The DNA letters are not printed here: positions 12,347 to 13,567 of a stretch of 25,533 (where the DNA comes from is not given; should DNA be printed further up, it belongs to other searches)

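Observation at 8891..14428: PseB followed by a reductase rather than an aminotransferase: predicted 7-hydroxy-9-deoxy nonulosonate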

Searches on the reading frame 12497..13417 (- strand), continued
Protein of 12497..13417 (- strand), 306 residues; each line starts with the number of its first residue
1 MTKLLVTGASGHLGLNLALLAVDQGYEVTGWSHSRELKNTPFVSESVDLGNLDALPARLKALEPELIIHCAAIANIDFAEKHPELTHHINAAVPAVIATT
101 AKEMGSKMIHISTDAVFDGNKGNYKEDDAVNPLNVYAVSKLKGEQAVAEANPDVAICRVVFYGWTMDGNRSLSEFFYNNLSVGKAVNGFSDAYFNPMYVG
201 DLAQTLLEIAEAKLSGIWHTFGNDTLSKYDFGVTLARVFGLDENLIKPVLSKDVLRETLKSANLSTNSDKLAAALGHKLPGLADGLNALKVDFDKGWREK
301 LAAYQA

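Call 46: list_cluster_members(proteins=[P0128, P0129, P0135, P0138, P0140, P0148, P0150, P0153, P0160, P0178])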
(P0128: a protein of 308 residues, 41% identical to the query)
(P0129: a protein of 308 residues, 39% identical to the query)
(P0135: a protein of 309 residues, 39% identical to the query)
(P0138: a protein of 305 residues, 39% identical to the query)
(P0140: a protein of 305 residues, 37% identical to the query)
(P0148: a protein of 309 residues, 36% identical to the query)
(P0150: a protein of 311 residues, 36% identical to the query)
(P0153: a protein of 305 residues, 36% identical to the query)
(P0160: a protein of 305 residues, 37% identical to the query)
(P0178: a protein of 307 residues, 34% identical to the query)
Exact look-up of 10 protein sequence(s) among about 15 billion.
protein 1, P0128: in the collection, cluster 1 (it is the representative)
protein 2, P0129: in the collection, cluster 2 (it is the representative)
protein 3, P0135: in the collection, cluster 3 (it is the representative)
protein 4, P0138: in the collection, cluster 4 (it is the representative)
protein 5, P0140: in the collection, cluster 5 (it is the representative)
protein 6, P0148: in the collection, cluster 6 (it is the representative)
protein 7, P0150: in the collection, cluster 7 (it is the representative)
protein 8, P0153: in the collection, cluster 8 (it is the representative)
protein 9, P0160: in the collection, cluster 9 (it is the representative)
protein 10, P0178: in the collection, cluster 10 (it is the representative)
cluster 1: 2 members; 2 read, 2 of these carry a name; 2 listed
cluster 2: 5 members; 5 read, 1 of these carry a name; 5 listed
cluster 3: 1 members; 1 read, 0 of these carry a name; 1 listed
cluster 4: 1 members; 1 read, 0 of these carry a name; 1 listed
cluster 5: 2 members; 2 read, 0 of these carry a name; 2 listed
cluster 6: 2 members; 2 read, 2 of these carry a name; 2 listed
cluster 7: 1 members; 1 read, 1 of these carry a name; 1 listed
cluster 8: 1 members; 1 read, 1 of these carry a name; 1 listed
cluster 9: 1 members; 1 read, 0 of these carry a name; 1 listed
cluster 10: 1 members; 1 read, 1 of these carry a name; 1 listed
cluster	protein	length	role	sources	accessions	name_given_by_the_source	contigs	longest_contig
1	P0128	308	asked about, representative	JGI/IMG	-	dTDP-4-dehydrorhamnose reductase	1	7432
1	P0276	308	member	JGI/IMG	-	dTDP-4-dehydrorhamnose reductase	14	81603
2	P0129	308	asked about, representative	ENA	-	-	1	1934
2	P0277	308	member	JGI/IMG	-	dTDP-4-dehydrorhamnose reductase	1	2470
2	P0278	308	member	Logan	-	-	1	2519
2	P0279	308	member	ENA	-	-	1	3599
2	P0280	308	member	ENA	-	-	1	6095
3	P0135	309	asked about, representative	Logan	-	-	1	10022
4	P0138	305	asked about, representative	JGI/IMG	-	-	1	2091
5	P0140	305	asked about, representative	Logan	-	-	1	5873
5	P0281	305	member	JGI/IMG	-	-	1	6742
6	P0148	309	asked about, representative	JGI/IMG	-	dTDP-4-dehydrorhamnose reductase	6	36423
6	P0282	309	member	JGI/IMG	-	dTDP-4-dehydrorhamnose reductase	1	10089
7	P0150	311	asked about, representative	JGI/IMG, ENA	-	dTDP-4-dehydrorhamnose reductase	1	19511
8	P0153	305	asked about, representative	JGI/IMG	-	dTDP-4-dehydrorhamnose reductase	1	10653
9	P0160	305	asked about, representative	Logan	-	-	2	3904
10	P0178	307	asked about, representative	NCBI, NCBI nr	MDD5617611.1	MAG: SDR family oxidoreductase [Candidatus Omnitrophica bacterium] | SDR family oxidoreductase [Candidatus Omnitrophota bacterium]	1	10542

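Call 47: find_encoding_contigs(protein=P0276, flank=9000, max_places=1)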
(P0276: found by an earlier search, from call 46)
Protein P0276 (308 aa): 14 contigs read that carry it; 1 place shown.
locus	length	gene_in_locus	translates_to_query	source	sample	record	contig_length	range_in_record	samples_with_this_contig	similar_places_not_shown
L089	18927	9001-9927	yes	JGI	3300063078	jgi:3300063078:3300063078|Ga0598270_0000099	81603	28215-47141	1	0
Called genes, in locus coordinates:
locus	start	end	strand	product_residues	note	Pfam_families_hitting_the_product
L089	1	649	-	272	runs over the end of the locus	PF02673:BacA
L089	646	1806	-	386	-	PF01702:TGT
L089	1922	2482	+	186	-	PF12802:MarR_2 (weak), PF13412:HTH_24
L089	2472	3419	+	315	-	PF01370:Epimerase, PF02719:Polysacc_synt_2 (faint), PF04321:RmlD_sub_bind (weak), PF01073:3Beta_HSD (faint), PF16363:GDP_Man_Dehyd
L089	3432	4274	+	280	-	PF01061:ABC2_membrane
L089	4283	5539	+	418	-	PF00005:ABC_tran, PF13304:AAA_21 (faint), PF14524:Wzt_C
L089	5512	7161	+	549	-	PF05159:Capsule_synth (faint)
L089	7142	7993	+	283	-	PF08241:Methyltransf_11, PF08242:Methyltransf_12, PF13649:Methyltransf_25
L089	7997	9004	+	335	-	PF00106:adh_short (faint), PF01073:3Beta_HSD, PF01370:Epimerase, PF02719:Polysacc_synt_2, PF04321:RmlD_sub_bind, PF05368:NmrA, PF16363:GDP_Man_Dehyd, PF13460:NAD_binding_10, +1 more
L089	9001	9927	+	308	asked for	PF01370:Epimerase, PF04321:RmlD_sub_bind, PF16363:GDP_Man_Dehyd, PF02719:Polysacc_synt_2 (weak)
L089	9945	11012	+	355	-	PF03102:NeuB, PF08666:SAF (weak)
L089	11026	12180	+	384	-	PF13439:Glyco_transf_4, PF13477:Glyco_trans_4_2, PF00534:Glycos_transf_1, PF13692:Glyco_trans_1_4, PF13524:Glyco_trans_1_2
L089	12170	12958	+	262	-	PF02348:CTP_transf_3, PF12804:NTP_transf_3 (weak)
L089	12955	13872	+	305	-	-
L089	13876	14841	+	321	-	PF00535:Glycos_transf_2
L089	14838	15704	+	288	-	PF05148:Methyltransf_8, PF13489:Methyltransf_23, PF13847:Methyltransf_31 (faint), PF08241:Methyltransf_11, PF08242:Methyltransf_12, PF13649:Methyltransf_25 (weak)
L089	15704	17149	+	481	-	-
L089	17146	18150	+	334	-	PF01408:GFO_IDH_MocA, PF22725:GFO_IDH_MocA_C3, PF02894:GFO_IDH_MocA_C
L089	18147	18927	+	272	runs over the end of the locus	PF00106:adh_short, PF01370:Epimerase (weak), PF08659:KR, PF13561:adh_short_C2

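Call 48: find_encoding_contigs(protein=P0148, flank=9000, max_places=1)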
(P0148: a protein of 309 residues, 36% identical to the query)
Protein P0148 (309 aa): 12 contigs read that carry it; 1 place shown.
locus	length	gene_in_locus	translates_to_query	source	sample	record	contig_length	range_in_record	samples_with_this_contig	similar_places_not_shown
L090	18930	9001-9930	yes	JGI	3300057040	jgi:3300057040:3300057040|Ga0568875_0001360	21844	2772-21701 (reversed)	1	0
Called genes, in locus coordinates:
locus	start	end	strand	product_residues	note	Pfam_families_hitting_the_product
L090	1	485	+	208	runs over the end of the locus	?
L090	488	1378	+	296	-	PF00669:Flagellin_N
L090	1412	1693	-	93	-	-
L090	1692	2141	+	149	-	PF02623:FliW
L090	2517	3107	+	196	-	PF01583:APS_kinase, PF13671:AAA_33 (weak)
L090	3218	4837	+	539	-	-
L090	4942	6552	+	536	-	PF00535:Glycos_transf_2, PF13371:TPR_9 (faint), PF03704:BTAD (faint), PF13429:TPR_15 (faint), PF00515:TPR_1 (weak), PF07719:TPR_2 (weak), PF13181:TPR_8 (weak), PF14559:TPR_19, +13 more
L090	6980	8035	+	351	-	PF01073:3Beta_HSD, PF01370:Epimerase, PF02719:Polysacc_synt_2, PF04321:RmlD_sub_bind, PF05368:NmrA, PF07993:NAD_binding_4 (faint), PF16363:GDP_Man_Dehyd, PF13460:NAD_binding_10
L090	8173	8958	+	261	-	PF00685:Sulfotransfer_1 (weak)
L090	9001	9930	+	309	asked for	PF01370:Epimerase, PF04321:RmlD_sub_bind, PF16363:GDP_Man_Dehyd, PF02719:Polysacc_synt_2 (weak)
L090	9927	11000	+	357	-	PF03102:NeuB, PF08666:SAF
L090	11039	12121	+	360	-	PF00534:Glycos_transf_1, PF13692:Glyco_trans_1_4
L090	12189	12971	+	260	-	PF02348:CTP_transf_3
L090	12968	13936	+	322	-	PF01408:GFO_IDH_MocA, PF22725:GFO_IDH_MocA_C3 (weak)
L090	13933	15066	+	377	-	-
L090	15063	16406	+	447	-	PF01041:DegT_DnrJ_EryC1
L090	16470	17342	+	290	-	-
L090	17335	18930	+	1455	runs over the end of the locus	?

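Call 49: find_encoding_contigs(protein=P0150, flank=9000, max_places=1)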
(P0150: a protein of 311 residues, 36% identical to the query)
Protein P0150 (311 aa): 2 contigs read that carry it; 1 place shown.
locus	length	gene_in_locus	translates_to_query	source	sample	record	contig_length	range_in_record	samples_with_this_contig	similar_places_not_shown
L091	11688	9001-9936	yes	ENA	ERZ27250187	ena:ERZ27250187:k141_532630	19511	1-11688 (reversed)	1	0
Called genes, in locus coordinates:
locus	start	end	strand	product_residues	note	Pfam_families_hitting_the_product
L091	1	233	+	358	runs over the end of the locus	PF01370:Epimerase, PF02719:Polysacc_synt_2 (weak), PF04321:RmlD_sub_bind, PF16363:GDP_Man_Dehyd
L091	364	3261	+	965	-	PF07959:Fucose_pyrophosphorylase, PF00288:GHMP_kinases_N, PF08544:GHMP_kinases_C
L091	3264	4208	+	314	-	PF01073:3Beta_HSD (faint), PF01370:Epimerase, PF04321:RmlD_sub_bind, PF16363:GDP_Man_Dehyd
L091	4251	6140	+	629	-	PF04932:Wzy_C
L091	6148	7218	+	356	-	PF01073:3Beta_HSD, PF01370:Epimerase, PF02719:Polysacc_synt_2, PF04321:RmlD_sub_bind, PF07993:NAD_binding_4, PF16363:GDP_Man_Dehyd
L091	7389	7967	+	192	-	PF13580:SIS_2, PF01380:SIS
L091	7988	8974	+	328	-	PF01073:3Beta_HSD, PF01370:Epimerase, PF02719:Polysacc_synt_2, PF04321:RmlD_sub_bind (weak), PF05368:NmrA (weak), PF13460:NAD_binding_10, PF16363:GDP_Man_Dehyd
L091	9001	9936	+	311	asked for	PF01370:Epimerase, PF02719:Polysacc_synt_2 (faint), PF04321:RmlD_sub_bind, PF16363:GDP_Man_Dehyd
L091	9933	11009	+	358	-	PF03102:NeuB, PF08666:SAF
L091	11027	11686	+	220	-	?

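Call 58: list_cluster_members(proteins=[P0189, P0252, P0188, P0215, P0224, P0245, P0265, P0174, P0187, P0219])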
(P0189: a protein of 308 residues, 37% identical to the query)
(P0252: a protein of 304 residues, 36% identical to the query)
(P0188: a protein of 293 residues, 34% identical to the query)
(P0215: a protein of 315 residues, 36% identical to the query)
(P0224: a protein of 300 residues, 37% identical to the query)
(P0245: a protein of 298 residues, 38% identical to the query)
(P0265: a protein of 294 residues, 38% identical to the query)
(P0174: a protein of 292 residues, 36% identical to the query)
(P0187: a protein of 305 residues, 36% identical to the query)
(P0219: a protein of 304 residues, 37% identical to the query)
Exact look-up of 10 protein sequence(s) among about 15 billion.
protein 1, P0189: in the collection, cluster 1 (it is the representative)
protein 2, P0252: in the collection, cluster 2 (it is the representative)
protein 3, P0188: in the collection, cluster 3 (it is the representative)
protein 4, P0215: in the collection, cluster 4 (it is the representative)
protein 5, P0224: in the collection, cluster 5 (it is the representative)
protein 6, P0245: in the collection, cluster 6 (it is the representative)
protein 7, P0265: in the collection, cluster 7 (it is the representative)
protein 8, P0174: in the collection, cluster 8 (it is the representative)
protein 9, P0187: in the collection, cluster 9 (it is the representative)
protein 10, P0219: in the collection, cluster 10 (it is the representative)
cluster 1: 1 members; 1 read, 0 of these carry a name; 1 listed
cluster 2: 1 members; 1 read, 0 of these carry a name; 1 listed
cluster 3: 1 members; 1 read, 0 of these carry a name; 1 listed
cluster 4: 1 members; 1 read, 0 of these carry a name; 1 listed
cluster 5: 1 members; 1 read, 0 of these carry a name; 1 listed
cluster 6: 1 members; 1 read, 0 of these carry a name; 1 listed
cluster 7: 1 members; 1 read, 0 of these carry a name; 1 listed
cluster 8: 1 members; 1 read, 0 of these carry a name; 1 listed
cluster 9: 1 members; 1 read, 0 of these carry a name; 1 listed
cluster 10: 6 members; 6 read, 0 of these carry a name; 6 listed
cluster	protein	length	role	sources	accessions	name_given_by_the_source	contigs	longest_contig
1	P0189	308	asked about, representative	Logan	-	-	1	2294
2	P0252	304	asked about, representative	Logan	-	-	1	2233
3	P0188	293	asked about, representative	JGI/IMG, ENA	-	-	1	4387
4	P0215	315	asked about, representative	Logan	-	-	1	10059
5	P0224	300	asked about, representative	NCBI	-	-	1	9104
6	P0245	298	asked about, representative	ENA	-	-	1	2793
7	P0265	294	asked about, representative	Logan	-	-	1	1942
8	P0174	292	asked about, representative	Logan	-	-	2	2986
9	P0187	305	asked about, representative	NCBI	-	-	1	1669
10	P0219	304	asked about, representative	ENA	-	-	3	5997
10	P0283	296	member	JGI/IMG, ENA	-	-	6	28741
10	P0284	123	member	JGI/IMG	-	-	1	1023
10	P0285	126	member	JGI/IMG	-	-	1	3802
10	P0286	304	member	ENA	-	-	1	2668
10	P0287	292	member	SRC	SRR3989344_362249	-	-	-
